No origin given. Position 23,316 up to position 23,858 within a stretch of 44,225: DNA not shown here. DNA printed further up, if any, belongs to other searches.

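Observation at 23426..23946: Stand-alone transcription unit encoding a very acidic 80-aa protein: candidate DNA-mimic anti-defence factor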

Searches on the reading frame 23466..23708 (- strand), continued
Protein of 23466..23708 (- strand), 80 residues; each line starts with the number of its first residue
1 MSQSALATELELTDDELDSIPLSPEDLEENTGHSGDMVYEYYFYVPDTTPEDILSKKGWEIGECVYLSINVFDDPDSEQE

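Call 56: search_solved_structures(query=A2, max_evalue=10)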
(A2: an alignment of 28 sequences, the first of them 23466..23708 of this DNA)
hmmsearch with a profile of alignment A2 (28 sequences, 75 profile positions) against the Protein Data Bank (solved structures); distinct sequences matched with E-value up to 10: 0.

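Call 60: search_protein_families(library=pfam, alignment_id=A5, max_evalue=5)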
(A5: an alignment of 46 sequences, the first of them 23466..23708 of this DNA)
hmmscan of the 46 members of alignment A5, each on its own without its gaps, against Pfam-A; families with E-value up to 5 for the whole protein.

A. member 1, window:23466-23708:- (80 aa): 0 families

B. families by the number of members that match (of 46 scanned): 16 families
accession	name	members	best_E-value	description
PF13619.11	KTSC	1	0.031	KTSC domain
PF18262.7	PhetRS_B1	1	0.034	Phe-tRNA synthetase beta subunit B1 domain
PF12656.12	G-patch_2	1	0.047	G-patch domain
PF01585.28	G-patch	1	0.048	G-patch domain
PF18579.7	Raf1_HTH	1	0.057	Rubisco accumulation factor 1 helix turn helix domain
PF06568.16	DUF1127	1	0.084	Domain of unknown function (DUF1127)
PF13304.12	AAA_21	1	0.089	AAA domain, putative AbiEii toxin, Type IV TA system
PF25296.1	Decapeptide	1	0.09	Decapeptide repeat region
PF02002.24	TFIIE_alpha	1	0.1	TFIIE alpha subunit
PF25317.1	SAM_SMF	1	0.11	SMF/DprA SAM domain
PF04967.18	HTH_10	1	0.12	HTH DNA binding domain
PF22451.2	NirdL-like_HTH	1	0.15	Siroheme decarboxylase NirDL-like HTH domain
PF07273.18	DUF1439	1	0.19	Protein of unknown function (DUF1439)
PF04539.22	Sigma70_r3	1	0.21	Sigma-70 region 3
PF04014.23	MazE_antitoxin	1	0.24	Antidote-toxin recognition MazE, bacterial antitoxin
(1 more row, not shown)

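Call 61: predict_structure(alignment_id=A5)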
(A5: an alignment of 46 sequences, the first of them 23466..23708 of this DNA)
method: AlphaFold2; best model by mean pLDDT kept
length: 80 residues; sequences in the alignment: 46
mean_pLDDT: 81.0   pTM: 0.61
mean pLDDT of the five models: 81.0, 80.2, 76.3, 73.0, 66.1
residues with pLDDT >= 90: 14; 70-90: 52; 50-70: 10; < 50: 4
segments of 3 or more residues with pLDDT < 50: 77-80
pLDDT, mean of each block of 10 residues (from residue 1): 83 87 84 71 90 90 88 55
secondary structure, 60 per line:
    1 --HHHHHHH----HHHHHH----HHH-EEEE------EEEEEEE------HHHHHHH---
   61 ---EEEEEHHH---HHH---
elements in order: H3-9 H14-19 E28-31 E38-44 H51-57 E64-68

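Call 63: fold_search(model_id=the predicted structure, library=pdb)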
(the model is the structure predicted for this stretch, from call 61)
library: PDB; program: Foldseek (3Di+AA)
matches with E <= 10: 33; with E <= 0.001: 0
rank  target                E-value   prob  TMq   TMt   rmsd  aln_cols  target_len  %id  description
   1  6yxx_BR               1.8e+00  0.09  0.32  0.17   7.0        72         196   14  State A of the Trypanosoma brucei mitoribosomal large subunit assembly intermediate (released 2020-10-14)
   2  3mlf_D                3.7e+00  0.07  0.25  0.22   8.5        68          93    9  Putative transcriptional regulator from Staphylococcus aureus. (released 2010-04-28)
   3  5uzm_A                3.7e+00  0.06  0.33  0.30   7.9        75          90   19  Crystal structure of Glorund qRRM2 domain (released 2017-03-22)
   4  3ig2_D                4.8e+00  0.02  0.22  0.12  10.6        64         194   12  The Crystal Structure of a Putative Phenylalanyl-tRNA synthetase (PheRS) beta chain domain from Bacteroides fragilis t (released 2009-09-01)
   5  4v8a_CF               5.8e+00  0.03  0.28  0.24   9.1        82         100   17  The structure of thermorubin in complex with the 70S ribosome from Thermus thermophilus. (released 2014-07-09)
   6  9a5g_A                5.8e+00  0.02  0.27  0.16   6.8        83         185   12  Integrative model of RRF-YTWF by crosslinking MS and deep learning (released 2024-09-18)
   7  4ixo_B                6.2e+00  0.02  0.24  0.08   9.7        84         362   13  X-ray structure of NifS-like protein from Rickettsia africae ESF-5 (released 2013-02-27)
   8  6vr4_A                6.2e+00  0.01  0.23  0.02  10.9        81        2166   12  Virion-packaged DNA-dependent RNA polymerase of crAss-like phage phi14:2 (released 2020-07-29)
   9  4j1x_C                6.6e+00  0.03  0.23  0.10  17.9        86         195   13  Crystal Structure of Fe(II)-HppE with alternative substrate (S)-1-HPP (released 2013-04-03)
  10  1s2o                  6.6e+00  0.03  0.25  0.11   6.3        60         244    8  X-Ray structure of the sucrose-phosphatase (SPP) from Synechocystis sp. PCC6803 at 1.40 A resolution (released 2005-02-22)
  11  9i5i_A                6.6e+00  0.02  0.22  0.07  12.7        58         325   10  PR1 phage heterodimeric DNA ligase in complex with 21-mer nicked DNA (random sequence) (released 2026-02-18)
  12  7qie_A                6.6e+00  0.01  0.18  0.07  13.8        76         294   17  Crystal Structure of Phosphatidylinositol 5-Phosphate 4-Kinase (PI5P4K2C) bound to an allosteric inhibitor (released 2022-05-18)
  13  6vp6_B                7.1e+00  0.01  0.21  0.09  10.4        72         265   15  Cryo-EM structure of the C-terminal half of the Parkinson's Disease-linked protein Leucine Rich Repeat Kinase 2 (LRRK2 (released 2020-08-26)
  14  3irh_B                7.1e+00  0.01  0.23  0.06  19.7        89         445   10  Structure of an Enterococcus Faecalis HD-domain protein complexed with dGTP and dATP (released 2009-09-22)
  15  9q8o_B                7.6e+00  0.03  0.26  0.23   4.4        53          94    9  Crystal structure of Hsp82-MD in complex with the CS domain of Sgt1 (released 2026-01-21)
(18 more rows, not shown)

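Call 67: list_cluster_members(proteins=[window:23466-23708:-, P0006, P0009, P0019, P0012])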
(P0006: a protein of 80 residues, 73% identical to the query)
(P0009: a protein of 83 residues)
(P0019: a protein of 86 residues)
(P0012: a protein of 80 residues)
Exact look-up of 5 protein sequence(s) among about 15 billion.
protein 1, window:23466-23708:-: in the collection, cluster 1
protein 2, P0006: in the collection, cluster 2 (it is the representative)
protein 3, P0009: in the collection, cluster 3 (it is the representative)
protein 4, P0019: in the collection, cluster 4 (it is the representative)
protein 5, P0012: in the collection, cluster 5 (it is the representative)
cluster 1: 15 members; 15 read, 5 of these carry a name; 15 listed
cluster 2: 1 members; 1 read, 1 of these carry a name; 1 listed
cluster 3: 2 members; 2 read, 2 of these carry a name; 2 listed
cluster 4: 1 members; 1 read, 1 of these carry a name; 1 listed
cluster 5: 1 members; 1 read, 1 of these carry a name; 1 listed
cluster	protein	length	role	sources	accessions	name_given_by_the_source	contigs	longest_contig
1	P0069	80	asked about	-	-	hypothetical protein ACXY9Q_13525 [Escherichia coli] | hypothetical protein | Uncharacterized protein n=2 Tax=Enterobacteriaceae TaxID=543 RepID=A0A8T5Z820_ECOLX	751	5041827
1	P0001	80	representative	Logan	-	-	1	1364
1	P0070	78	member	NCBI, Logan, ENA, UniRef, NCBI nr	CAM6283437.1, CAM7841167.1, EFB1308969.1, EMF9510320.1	TPA: hypothetical protein ACTVL7_001460 [Escherichia coli] | hypothetical protein n=1 Tax=Escherichia coli TaxID=562 RepID=UPI0015F903B9 | hypothetical protein [Escherichia coli]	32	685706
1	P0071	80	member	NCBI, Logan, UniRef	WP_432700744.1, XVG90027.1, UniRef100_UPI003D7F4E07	hypothetical protein ACRUMN_07815 [Kluyvera cryocrescens] | hypothetical protein n=1 Tax=Kluyvera cryocrescens TaxID=580 RepID=UPI003D7F4E07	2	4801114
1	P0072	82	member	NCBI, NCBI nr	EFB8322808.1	hypothetical protein E4I34_07050 [Escherichia coli] | hypothetical protein [Escherichia coli]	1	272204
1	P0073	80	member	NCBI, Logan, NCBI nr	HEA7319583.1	TPA: hypothetical protein RXK72_000755 [Escherichia coli] | hypothetical protein [Escherichia coli]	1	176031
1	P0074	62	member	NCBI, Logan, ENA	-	-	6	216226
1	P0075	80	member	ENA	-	-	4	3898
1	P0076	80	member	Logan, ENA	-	-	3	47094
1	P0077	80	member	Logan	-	-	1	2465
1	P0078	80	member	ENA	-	-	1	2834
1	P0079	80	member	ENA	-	-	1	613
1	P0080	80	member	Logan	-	-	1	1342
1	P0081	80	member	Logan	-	-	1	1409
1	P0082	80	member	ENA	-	-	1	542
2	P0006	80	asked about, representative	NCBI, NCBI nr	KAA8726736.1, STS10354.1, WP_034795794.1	hypothetical protein [Ewingella americana]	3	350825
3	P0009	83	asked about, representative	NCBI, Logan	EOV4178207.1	hypothetical protein ACONW8_004079 [Yersinia enterocolitica]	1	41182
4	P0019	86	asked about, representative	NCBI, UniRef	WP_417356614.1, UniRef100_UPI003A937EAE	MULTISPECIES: hypothetical protein [Gammaproteobacteria] | hypothetical protein n=1 Tax=Gammaproteobacteria TaxID=1236 RepID=UPI003A937EAE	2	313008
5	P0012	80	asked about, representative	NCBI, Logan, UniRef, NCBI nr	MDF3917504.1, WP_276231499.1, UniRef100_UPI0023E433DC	hypothetical protein P3W43_01400 [Salinicola salarius] | hypothetical protein n=1 Tax=Salinicola salarius TaxID=430457 RepID=UPI0023E433DC | hypothetical protein [Salinicola salarius]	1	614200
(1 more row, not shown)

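Call 69: find_related_loci(query=A6, collection=viral_contigs, flank=6000)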
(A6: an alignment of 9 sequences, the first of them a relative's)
Query A6 (81 aa) in viral_contigs; peptide patterns used: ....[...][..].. (x = any residue, [..] = any of these).
93 stretches matched a pattern; 8 encode a relative of the query (tblastn E <= 1e-3); 8 distinct loci.
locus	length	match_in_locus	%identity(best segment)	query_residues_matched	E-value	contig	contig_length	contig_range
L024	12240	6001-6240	70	1-77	1e-27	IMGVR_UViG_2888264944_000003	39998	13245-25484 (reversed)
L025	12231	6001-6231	58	1-77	1e-26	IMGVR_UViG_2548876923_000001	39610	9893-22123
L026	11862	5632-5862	58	1-77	1e-26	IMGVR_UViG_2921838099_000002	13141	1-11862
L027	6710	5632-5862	58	1-77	1e-26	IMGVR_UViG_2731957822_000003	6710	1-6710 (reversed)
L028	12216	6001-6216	49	4-75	8e-19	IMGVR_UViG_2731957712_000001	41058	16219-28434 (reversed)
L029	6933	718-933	49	4-75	8e-19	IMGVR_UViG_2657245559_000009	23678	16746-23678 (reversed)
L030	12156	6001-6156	58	24-75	1e-18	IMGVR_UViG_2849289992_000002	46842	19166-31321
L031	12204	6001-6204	50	12-74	4e-15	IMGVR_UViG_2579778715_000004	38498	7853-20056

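Call 72: find_homologous_proteins(query=A4, max_evalue=0.001)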
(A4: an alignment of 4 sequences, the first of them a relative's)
Query A4 (4 sequences) (265 aa, profile of the alignment): 222 proteins with E <= 0.001 among 5793 candidates; the best 120 are listed.
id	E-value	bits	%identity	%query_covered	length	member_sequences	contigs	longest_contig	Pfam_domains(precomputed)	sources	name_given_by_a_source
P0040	1.5e-123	429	30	90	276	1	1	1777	-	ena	-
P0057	1.6e-118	413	29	95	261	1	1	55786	-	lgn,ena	-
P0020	3.2e-101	356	100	100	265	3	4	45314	-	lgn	-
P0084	1.7e-89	317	29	93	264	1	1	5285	PF18735.7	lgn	-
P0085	2.3e-81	291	71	100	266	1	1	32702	-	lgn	-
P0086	1.1e-61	226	55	96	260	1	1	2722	PF18735.7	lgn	-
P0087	1.8e-60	222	49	97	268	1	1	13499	-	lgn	-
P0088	3.6e-51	192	48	97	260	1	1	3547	-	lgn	-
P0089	8.5e-46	174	31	97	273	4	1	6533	PF18735.7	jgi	jgi:hypothetical protein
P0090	1.3e-43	167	28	97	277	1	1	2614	-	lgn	-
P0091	2.0e-42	163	26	88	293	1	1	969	PF18735.7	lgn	-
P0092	6.2e-41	158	24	80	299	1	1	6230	-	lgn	-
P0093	5.4e-40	155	26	52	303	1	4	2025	PF18735.7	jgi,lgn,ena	-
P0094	1.2e-39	154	23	91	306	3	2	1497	PF18870.7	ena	-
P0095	2.5e-39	153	27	54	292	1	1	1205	PF18735.7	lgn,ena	-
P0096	9.0e-39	151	26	52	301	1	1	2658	PF18870.7,PF18735.7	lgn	-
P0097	2.1e-38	150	28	81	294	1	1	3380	PF18870.7,PF18735.7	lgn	-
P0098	3.7e-38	149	33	20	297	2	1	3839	PF18870.7,PF18735.7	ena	-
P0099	1.9e-37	147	29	55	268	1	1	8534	PF01844.30,PF18735.7,PF14279.13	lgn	-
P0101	3.6e-37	146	31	52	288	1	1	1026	PF18735.7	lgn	-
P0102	2.9e-36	143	23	49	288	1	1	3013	PF18735.7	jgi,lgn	jgi:hypothetical protein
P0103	5.0e-36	142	23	76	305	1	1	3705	PF18870.7,PF18735.7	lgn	-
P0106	5.9e-35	139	28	51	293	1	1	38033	PF18735.7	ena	-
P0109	1.3e-34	138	26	87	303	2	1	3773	PF18735.7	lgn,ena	-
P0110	1.8e-34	137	28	71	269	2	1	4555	PF18735.7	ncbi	ncbi:MAG: hypothetical protein ACI3ZD_16200 [Prevotella sp.]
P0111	1.9e-34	137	28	72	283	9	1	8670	PF18735.7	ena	-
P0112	2.8e-34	137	23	87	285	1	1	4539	PF18870.7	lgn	-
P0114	3.5e-34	136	25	54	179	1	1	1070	PF18735.7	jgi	jgi:hypothetical protein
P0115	3.6e-34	136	29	46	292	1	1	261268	PF18735.7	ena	-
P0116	8.4e-34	135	27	74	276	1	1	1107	PF18735.7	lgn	-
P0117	8.4e-34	135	21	68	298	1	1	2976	PF18735.7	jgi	jgi:hypothetical protein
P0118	8.6e-34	135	23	52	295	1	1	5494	PF18735.7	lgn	-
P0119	8.9e-34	135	29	52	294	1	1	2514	PF18735.7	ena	-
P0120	2.3e-33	134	29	72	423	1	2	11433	PF18871.7,PF18735.7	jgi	jgi:hypothetical protein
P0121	2.9e-33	133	28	72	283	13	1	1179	PF18735.7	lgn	-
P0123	4.4e-33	133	26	71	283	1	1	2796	PF18735.7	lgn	-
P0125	4.8e-33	132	34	53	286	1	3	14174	PF18870.7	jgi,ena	-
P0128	5.4e-33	132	26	44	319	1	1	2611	PF01844.30,PF18735.7,PF14279.13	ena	-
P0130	1.4e-32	131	26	45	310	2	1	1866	PF18870.7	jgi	jgi:hypothetical protein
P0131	1.5e-32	131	26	52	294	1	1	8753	PF18735.7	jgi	jgi:hypothetical protein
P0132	1.6e-32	131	25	76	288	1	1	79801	PF18735.7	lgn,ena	-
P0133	1.8e-32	131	32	53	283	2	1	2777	PF18735.7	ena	-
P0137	3.2e-32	130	30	72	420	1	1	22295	PF18871.7,PF18735.7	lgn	-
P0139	5.1e-32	129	29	50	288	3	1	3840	PF18735.7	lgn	-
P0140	5.6e-32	129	28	57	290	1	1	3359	PF18735.7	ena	-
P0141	7.2e-32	129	27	28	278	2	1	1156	PF18735.7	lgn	-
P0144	1.1e-31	128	24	57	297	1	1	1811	PF18735.7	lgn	-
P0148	1.5e-31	128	30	54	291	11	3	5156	PF18735.7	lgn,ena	-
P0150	1.5e-31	128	29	56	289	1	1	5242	PF18735.7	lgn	-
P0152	1.6e-31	127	28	49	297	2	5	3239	PF18870.7,PF18735.7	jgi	-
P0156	2.5e-31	127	28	51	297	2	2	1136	PF18735.7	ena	-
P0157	2.6e-31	127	26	48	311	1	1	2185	PF18735.7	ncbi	-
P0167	7.2e-31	125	29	51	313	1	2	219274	PF18735.7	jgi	jgi:hypothetical protein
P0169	7.5e-31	125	37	18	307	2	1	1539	PF18735.7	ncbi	-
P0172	1.3e-30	124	26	51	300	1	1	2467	PF18735.7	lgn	-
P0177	3.1e-30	123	31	49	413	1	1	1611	PF18871.7,PF18735.7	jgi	-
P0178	5.2e-30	123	28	28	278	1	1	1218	PF18735.7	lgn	-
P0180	6.1e-30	122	25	80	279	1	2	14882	PF18735.7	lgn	-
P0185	2.5e-29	120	31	50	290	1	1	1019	PF18735.7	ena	-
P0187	3.3e-29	120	32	52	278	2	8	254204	PF18735.7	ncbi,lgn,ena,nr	ncbi:MAG: hypothetical protein J6I79_09615 [Paludibacteraceae bacterium]|nr:hypothetical protein [Pa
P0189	4.6e-29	119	28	57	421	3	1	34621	PF18871.7,PF18735.7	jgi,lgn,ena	jgi:hypothetical protein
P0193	1.1e-28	118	28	52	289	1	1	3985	PF18735.7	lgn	-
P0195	1.5e-28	118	26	42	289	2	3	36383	PF18735.7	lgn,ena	-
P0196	1.5e-28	118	28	53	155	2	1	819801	PF18735.7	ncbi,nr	nr:HEPN domain-containing protein [Enterobacter mori]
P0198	4.5e-28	116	27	56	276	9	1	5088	PF18735.7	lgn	-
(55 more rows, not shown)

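Call 85: find_encoding_contigs(protein=P0038, flank=4000, max_places=4)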
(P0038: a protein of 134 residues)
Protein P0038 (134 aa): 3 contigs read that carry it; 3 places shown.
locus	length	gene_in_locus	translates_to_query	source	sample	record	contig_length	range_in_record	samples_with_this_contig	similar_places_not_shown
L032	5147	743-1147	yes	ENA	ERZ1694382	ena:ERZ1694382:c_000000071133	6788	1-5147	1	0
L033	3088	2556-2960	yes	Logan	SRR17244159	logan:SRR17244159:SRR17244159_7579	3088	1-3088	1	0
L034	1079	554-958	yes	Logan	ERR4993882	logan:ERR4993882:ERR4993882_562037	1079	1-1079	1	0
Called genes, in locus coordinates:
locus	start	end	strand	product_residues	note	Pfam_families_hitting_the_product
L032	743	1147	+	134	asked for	-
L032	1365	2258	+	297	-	PF00892:EamA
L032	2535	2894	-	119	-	PF01638:HxlR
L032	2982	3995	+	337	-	PF08240:ADH_N, PF00107:ADH_zinc_N, PF13602:ADH_zinc_N_2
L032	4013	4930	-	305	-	PF00126:HTH_1, PF03466:LysR_substrate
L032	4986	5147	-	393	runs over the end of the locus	-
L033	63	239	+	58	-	-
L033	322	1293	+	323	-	-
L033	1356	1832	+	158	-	PF00717:Peptidase_S24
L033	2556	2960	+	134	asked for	-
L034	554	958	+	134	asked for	-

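Call 86: find_encoding_contigs(protein=P0021, flank=4000, max_places=4)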
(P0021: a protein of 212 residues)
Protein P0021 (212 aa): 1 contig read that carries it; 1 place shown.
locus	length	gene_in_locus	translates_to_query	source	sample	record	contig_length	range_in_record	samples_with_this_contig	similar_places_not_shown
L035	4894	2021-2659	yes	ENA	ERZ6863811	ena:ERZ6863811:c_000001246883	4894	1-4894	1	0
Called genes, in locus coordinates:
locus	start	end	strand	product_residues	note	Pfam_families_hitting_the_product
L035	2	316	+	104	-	?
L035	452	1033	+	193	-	PF00239:Resolvase, PF02796:HTH_7, PF13384:HTH_23 (weak)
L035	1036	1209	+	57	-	-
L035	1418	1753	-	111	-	-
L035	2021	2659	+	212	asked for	-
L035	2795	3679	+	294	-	PF04471:Mrr_cat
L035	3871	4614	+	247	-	-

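Call 87: find_encoding_contigs(protein=P0037, flank=4000, max_places=4)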
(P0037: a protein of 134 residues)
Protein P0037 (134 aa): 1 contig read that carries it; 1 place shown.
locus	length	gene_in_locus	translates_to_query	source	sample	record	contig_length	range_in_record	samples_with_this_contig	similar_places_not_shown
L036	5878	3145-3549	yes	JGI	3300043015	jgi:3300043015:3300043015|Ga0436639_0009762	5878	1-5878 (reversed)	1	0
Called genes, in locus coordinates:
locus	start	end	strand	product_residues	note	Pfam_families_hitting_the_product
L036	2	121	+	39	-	?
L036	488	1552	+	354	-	PF01051:Rep3_N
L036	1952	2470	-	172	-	-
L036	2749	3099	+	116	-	-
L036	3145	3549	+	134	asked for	-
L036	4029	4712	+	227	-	-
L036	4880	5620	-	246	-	PF13462:Thioredoxin_4, PF01323:DSBA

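Call 88: search_dna_similar(query=window:23466-23708:-, collection=plasmids, mode=protein, max_evalue=0.01, max_rows=20)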
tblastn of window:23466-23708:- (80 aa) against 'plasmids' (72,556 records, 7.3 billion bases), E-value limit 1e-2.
Records with a match: 12; places in all: 12; records where one place covers at least 80% of the query: 0.
Best place of each record, by identity: <60% 12.
By first word of the organism name: Vibrio 9; Photobacterium 2; Enterobacter 1.
By predicted mobility (MOB-suite, as given by PLSDB): conjugative 9; mobilizable 3.
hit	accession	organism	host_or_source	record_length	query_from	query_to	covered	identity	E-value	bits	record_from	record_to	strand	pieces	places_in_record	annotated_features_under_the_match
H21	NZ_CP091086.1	Enterobacter roggenkampii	environment,strain,farmer market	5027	26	65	50%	57.5%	7e-8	54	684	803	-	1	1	hypothetical protein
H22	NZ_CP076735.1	Photobacterium damselae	fish,whole organism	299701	26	65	50%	47.5%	9e-6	48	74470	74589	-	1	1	hypothetical protein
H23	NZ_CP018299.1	Photobacterium damselae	Turbot,Dieseased fish,heart blood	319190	26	65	50%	47.5%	1e-5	48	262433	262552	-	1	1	hypothetical protein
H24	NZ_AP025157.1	Vibrio penaeicida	Penaeus japonicus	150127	26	65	50%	47.5%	8e-5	45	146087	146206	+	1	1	hypothetical protein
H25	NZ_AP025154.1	Vibrio penaeicida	Penaeus japonicus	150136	26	65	50%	47.5%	8e-5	45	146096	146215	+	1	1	hypothetical protein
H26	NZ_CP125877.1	Vibrio harveyi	Vibriosis affected Asian seabass (Lates ...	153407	26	65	50%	47.5%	8e-5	45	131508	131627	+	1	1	hypothetical protein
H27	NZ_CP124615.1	Vibrio sp. YMD68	pure culture,sediment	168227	26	65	50%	47.5%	8e-5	45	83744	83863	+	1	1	hypothetical protein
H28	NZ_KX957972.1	Vibrio parahaemolyticus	shrimp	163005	26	65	50%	47.5%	9e-5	45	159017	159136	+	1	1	hypothetical protein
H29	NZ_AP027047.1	Vibrio nigripulchritudo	Penaeus vannamei,cell ...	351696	26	65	50%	45.0%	3e-5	47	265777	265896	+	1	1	hypothetical protein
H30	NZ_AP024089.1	Vibrio nigripulchritudo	-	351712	26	65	50%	45.0%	3e-5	47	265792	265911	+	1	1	hypothetical protein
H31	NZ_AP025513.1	Vibrio tasmaniensis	-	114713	26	65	50%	45.0%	4e-4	44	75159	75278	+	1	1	hypothetical protein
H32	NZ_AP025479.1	Vibrio crassostreae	-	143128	26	65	50%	45.0%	4e-4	44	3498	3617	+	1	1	hypothetical protein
